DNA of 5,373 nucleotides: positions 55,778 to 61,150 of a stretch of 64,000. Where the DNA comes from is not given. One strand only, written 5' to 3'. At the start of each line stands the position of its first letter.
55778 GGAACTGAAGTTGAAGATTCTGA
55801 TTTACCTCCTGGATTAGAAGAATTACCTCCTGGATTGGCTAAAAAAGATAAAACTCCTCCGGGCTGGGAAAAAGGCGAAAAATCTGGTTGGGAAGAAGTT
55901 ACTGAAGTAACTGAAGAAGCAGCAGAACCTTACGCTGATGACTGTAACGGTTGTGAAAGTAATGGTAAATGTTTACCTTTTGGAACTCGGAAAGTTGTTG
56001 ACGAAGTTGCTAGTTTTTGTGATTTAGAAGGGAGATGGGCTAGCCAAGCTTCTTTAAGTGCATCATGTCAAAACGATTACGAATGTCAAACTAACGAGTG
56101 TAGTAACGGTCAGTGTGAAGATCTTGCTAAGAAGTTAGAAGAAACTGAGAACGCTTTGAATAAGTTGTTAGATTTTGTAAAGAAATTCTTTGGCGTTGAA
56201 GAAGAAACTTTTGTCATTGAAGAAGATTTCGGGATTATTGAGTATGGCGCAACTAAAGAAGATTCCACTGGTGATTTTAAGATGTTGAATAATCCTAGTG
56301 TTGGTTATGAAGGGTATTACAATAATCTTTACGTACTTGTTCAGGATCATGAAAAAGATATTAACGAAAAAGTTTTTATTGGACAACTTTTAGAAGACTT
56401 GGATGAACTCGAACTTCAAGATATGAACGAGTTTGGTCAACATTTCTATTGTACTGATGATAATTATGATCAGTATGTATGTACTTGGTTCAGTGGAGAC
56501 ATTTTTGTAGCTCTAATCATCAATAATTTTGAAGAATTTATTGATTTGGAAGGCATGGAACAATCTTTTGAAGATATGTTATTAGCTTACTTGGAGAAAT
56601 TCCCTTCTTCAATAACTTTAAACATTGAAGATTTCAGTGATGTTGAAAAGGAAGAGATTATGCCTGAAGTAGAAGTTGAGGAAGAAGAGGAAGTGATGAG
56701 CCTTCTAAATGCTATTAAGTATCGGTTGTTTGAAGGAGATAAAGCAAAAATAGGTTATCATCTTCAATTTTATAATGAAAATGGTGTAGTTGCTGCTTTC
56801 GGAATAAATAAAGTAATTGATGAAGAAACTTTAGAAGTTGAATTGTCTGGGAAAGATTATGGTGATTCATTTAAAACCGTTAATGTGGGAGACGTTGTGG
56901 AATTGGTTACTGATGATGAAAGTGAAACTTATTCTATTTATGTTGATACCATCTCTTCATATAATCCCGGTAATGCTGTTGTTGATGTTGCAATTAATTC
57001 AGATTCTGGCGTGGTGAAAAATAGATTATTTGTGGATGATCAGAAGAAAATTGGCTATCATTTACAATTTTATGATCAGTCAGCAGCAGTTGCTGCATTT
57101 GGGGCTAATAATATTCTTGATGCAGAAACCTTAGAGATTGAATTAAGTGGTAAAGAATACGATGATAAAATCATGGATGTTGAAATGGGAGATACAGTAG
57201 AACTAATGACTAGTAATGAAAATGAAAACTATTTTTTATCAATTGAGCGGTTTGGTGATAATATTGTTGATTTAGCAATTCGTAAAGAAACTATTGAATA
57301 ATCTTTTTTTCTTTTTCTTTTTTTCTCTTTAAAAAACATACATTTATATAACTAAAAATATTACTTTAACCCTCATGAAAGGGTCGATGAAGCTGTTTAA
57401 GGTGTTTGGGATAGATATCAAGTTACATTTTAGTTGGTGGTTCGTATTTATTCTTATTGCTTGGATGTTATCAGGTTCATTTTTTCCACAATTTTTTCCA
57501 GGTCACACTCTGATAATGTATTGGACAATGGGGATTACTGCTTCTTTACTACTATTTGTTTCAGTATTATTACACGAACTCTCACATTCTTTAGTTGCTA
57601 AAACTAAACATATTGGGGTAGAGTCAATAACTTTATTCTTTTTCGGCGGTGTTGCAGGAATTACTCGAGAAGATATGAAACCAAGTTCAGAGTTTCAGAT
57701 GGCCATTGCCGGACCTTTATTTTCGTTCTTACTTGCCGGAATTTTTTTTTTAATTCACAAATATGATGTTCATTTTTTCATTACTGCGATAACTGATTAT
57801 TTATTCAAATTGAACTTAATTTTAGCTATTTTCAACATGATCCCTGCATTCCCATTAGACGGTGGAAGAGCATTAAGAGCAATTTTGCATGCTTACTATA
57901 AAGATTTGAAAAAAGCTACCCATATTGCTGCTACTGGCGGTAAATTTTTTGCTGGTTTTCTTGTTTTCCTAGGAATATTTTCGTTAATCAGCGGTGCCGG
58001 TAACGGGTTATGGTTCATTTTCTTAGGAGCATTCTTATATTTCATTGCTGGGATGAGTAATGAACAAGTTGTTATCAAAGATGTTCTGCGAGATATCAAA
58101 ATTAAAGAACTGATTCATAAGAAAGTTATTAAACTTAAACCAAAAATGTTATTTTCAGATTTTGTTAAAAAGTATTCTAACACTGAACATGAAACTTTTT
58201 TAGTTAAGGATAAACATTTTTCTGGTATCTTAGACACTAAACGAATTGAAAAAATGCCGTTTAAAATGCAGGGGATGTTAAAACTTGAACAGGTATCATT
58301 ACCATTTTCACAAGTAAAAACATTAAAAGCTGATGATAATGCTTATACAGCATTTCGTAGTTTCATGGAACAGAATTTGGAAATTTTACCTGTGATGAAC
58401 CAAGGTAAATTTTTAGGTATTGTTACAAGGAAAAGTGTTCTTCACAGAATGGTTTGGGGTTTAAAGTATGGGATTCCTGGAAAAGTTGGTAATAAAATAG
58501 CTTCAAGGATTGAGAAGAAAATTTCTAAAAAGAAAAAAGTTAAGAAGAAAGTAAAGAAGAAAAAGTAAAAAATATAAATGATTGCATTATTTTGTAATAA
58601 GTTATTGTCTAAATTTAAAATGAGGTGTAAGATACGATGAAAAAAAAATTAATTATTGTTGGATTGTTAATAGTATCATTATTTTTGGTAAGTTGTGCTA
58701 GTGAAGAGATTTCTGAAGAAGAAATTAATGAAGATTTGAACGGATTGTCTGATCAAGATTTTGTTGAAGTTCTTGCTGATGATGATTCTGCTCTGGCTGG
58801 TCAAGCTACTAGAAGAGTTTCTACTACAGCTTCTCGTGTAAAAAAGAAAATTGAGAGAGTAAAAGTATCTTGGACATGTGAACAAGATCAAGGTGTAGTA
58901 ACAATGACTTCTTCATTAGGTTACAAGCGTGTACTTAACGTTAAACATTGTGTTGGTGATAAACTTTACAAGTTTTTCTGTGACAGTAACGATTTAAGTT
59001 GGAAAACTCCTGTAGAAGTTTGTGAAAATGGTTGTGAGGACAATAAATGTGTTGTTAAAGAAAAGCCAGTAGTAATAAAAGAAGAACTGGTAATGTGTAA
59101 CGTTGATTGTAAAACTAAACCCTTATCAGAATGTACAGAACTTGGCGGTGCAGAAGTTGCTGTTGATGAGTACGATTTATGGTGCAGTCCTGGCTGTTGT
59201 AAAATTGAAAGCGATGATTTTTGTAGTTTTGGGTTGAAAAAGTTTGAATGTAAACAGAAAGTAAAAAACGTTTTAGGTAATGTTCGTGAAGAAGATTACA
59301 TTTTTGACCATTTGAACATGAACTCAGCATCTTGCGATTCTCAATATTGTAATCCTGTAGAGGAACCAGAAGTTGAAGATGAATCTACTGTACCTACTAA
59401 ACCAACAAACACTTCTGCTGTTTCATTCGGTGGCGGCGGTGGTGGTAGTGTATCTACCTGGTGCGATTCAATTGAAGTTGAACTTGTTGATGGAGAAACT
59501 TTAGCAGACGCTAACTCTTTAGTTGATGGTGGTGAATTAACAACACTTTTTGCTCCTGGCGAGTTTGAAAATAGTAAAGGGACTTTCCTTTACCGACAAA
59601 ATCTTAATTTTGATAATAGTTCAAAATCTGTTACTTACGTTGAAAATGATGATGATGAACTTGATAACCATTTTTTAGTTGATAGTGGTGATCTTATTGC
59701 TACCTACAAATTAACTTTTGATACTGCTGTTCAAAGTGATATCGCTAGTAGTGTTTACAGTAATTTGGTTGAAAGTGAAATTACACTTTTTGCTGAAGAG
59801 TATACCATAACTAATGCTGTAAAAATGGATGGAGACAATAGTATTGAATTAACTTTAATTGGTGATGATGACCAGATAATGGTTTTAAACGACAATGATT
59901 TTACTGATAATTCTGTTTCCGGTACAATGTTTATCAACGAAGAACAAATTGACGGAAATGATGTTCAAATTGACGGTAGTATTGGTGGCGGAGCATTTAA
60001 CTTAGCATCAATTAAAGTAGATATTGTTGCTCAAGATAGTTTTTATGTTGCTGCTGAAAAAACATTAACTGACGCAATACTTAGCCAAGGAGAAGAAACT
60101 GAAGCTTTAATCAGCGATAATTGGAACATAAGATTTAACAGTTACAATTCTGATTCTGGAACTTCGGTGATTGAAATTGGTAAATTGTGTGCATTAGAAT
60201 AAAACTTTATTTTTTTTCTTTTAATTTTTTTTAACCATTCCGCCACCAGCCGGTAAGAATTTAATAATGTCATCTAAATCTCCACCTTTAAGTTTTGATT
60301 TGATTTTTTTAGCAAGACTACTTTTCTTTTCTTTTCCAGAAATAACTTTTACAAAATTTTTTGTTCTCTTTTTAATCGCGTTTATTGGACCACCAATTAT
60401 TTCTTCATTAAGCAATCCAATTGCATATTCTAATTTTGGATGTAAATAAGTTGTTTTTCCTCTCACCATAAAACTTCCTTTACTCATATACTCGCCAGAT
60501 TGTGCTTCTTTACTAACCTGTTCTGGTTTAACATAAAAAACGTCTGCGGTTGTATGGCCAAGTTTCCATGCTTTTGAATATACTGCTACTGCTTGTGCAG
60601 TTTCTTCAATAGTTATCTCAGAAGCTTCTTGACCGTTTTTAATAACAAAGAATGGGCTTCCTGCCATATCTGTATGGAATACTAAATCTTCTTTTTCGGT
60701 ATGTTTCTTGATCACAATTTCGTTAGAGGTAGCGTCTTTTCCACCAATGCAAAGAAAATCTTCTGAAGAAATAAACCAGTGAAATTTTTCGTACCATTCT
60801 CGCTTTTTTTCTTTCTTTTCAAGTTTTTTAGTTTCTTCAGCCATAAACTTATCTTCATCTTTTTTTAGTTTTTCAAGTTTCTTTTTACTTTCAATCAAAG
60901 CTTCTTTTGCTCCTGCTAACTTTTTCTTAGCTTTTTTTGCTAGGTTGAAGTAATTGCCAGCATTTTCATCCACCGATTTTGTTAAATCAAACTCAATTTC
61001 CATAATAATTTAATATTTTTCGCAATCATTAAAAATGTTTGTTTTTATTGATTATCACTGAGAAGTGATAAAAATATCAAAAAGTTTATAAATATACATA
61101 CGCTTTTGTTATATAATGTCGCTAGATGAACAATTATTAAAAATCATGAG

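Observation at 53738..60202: Shared Cys-rich 'C-P-N-G-x-C-x-DGAC' module across several giant secreted proteins, with a membrane DsbA-like oxidoreductase elsewhere in the window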

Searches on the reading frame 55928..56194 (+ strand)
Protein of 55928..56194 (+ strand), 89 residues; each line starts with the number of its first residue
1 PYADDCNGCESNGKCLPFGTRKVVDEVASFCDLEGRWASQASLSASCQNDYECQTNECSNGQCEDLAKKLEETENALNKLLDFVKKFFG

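Call 54: search_solved_structures(query=A2, max_evalue=10)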
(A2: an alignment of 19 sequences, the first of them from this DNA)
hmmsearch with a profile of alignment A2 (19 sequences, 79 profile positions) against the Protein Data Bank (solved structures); distinct sequences matched with E-value up to 10: 1.
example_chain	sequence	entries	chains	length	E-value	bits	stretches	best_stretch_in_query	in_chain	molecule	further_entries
4r12_A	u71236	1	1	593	0.079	16.4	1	33-63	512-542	Putative uncharacterized protein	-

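Call 55: search_protein_families(library=pfam, alignment_id=A2, max_evalue=1)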
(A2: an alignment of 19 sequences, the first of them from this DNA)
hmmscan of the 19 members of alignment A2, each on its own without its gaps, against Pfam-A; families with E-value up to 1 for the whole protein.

A. member 1, seq(89 aa): 3 families
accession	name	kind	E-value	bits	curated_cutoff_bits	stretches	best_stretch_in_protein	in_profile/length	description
PF15361.11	RIC3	-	0.023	15.6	28.9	1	56-81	123-145/146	Resistance to inhibitors of cholinesterase homologue 3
PF07359.16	LEAP-2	-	0.12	12.7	27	1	40-63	47-70/77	Liver-expressed antimicrobial peptide 2 precursor (LEAP-2)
PF05300.16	MIC19_MIC25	-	0.14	13.1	33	1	22-85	76-136/168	MICOS complex subunit MIC19/MIC25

B. families by the number of members that match (of 19 scanned): 17 families
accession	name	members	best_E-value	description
PF07359.16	LEAP-2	4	0.03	Liver-expressed antimicrobial peptide 2 precursor (LEAP-2)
PF01114.24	Colipase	3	0.027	Colipase, N-terminal domain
PF02704.19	GASA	1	0.018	Gibberellin regulated protein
PF23003.2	Fn1_2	1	0.021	Fibronectin type I domain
PF14271.11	DUF4359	1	0.022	Domain of unknown function (DUF4359)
PF15361.11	RIC3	1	0.023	Resistance to inhibitors of cholinesterase homologue 3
PF17557.7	Conotoxin_I2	1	0.026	I2-superfamily conotoxins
PF11267.13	DUF3067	1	0.031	Domain of unknown function (DUF3067)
PF18720.7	EGF_Tenascin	1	0.041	Tenascin EGF domain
PF25745.1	Phage_GP58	1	0.056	Bacteriophage GP58 protein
PF20546.3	DUF6760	1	0.064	Family of unknown function (DUF6760)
PF23416.1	DUF7107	1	0.094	Domain of unknown function (DUF7107)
PF05300.16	MIC19_MIC25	1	0.14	MICOS complex subunit MIC19/MIC25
PF01683.23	EB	1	0.14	EB module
PF14257.11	DUF4349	1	0.15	Domain of unknown function (DUF4349)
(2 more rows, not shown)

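Call 59: predict_structure(alignment_id=A2)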
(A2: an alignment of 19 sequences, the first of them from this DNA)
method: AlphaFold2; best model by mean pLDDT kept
length: 89 residues; sequences in the alignment: 19
mean_pLDDT: 89.8   pTM: 0.65
mean pLDDT of the five models: 89.8, 89.0, 88.6, 88.6, 87.6
residues with pLDDT >= 90: 64; 70-90: 20; 50-70: 3; < 50: 2
segments of 3 or more residues with pLDDT < 50: none
pLDDT, mean of each block of 10 residues (from residue 1): 73 93 95 95 95 94 89 87 87
secondary structure, 60 per line:
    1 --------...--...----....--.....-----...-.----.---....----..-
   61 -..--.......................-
elements in order: E9-11 E14-16 E21-24 E27-31 E37-39 H66-88

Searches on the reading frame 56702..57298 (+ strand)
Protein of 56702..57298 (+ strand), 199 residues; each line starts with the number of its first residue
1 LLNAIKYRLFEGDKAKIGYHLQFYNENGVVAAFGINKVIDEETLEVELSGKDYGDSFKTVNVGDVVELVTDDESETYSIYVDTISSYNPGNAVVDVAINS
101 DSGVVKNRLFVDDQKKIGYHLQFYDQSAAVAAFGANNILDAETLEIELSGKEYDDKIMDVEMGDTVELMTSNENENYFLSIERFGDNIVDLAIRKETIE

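Call 50: find_homologous_proteins(query=window:56702-57298:+, max_evalue=0.01)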
Query seq(199 aa) (199 aa): 3 proteins with E <= 0.01 among 125 candidates.
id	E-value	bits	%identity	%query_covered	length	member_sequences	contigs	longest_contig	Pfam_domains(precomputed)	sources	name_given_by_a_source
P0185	1.2e-72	261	53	96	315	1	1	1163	-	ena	-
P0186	1.9e-54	202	54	94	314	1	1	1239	-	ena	-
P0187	4.5e-18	84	52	50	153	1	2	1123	-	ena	-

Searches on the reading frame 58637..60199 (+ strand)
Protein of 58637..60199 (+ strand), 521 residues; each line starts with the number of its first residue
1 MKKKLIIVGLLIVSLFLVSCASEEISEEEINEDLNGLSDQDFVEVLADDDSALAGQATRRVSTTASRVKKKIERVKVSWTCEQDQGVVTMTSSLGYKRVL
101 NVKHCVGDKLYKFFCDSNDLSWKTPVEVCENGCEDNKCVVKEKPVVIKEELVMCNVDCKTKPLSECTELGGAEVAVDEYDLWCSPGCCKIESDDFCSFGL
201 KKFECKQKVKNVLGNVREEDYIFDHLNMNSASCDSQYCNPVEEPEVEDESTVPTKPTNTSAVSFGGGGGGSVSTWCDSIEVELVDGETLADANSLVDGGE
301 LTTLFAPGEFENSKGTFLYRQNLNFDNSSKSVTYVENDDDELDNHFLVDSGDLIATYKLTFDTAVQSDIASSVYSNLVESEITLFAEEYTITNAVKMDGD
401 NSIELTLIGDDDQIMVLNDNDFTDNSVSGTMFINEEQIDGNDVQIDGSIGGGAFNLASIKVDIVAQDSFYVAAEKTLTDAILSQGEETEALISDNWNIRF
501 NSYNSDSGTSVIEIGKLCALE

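Call 4: search_protein_families(library=pfam, proteins=[window:58637-60199:+], max_evalue=1)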
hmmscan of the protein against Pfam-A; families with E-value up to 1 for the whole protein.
window:58637-60199:+ (521 aa): 1 family
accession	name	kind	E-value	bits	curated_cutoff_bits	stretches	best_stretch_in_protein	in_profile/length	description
PF21413.3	SHQ1-like_CS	-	0.13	12.7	27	1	79-148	4-73/93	SHQ1-like, CS domain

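Call 19: search_protein_families(library=ncbifam, proteins=[window:58637-60199:+], max_evalue=1)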
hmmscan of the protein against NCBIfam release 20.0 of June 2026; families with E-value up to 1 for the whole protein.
window:58637-60199:+ (521 aa): 1 family
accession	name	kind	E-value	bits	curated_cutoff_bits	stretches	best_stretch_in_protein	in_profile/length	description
NF052419.1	LA7_P22_fam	equivalog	0.0055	16.6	280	1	6-98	10-101/201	LA7/P22 family lipoprotein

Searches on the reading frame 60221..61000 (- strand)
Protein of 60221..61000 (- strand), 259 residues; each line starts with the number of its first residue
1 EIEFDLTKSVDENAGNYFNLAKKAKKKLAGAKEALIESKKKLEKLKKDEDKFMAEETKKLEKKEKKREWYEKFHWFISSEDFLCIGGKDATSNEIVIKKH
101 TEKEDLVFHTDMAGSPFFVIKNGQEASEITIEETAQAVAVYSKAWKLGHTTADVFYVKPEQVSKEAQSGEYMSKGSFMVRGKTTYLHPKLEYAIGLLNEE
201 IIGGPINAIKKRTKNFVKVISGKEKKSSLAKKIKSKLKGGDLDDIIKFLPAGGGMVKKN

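Call 20: search_protein_families(library=pfam, proteins=[window:60221-61000:-], max_evalue=0.1)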
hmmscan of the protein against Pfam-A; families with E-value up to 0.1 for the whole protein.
window:60221-61000:- (259 aa): 4 families
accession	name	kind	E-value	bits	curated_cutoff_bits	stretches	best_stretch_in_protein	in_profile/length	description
PF05670.18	NFACT-R_1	-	6.5e-35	120.5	29.8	1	72-181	1-112/112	NFACT protein RNA binding domain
PF05833.16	NFACT_N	-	0.00012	21.5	31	1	1-62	370-432/456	NFACT N-terminal and middle domains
PF18297.6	NFACT-R_2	-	0.00018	22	26.9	1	76-163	4-86/104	NFACT protein RNA binding domain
PF10938.13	YfdX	-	0.047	14.1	26.6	1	25-62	14-44/149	YfdX protein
